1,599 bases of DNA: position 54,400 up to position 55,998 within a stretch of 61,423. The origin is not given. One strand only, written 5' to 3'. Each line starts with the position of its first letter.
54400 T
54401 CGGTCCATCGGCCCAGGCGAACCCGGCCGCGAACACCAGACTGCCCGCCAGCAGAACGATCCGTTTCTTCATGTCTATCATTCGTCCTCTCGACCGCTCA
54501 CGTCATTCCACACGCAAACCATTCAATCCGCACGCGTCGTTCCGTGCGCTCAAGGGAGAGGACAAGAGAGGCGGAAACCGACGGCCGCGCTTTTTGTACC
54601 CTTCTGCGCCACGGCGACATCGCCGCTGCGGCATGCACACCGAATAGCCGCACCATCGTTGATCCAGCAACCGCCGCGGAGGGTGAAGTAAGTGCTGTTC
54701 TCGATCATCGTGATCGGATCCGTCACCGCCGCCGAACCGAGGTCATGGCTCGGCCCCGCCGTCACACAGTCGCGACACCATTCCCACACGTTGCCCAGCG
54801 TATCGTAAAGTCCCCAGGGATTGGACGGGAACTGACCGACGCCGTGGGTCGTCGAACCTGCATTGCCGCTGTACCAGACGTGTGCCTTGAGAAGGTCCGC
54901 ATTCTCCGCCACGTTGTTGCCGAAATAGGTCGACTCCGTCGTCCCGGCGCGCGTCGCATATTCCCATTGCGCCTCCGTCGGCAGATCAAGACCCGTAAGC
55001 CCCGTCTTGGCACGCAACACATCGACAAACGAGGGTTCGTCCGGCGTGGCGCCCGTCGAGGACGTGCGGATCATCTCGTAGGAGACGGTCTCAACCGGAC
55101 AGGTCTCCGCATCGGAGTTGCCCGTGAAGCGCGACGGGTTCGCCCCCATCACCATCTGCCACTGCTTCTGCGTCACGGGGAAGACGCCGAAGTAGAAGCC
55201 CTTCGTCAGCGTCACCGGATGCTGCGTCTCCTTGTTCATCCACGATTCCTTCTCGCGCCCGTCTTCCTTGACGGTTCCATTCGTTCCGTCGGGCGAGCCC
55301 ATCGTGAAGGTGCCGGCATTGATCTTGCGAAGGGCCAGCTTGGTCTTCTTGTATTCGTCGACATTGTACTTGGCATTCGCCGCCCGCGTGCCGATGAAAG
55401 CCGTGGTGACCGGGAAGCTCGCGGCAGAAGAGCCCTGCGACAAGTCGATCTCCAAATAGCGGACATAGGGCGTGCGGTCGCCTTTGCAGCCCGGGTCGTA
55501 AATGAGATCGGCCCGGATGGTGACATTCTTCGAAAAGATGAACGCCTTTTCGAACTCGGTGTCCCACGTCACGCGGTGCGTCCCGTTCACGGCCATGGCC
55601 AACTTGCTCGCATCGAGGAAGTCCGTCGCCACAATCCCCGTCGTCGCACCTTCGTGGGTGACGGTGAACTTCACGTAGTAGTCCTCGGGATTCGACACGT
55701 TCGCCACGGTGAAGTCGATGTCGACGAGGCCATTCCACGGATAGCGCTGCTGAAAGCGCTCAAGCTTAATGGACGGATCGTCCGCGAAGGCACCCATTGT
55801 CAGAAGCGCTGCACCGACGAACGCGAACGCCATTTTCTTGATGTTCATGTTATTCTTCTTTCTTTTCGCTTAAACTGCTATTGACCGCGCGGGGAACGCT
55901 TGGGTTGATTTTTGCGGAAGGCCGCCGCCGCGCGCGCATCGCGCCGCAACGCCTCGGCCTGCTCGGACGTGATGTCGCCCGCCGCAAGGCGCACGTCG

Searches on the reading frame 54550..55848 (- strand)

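Call 33: search_protein_families(library=pfam, proteins=[window:54550-55848:-], max_evalue=0.00001)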
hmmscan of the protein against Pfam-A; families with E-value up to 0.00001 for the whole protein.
window:54550-55848:- (432 aa): 1 family
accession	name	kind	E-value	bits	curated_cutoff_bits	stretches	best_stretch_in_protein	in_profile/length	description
PF03781.23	FGE-sulfatase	-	4.4e-34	118.7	23.3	1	176-427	8-253/255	Sulfatase-modifying factor enzyme 1-like domain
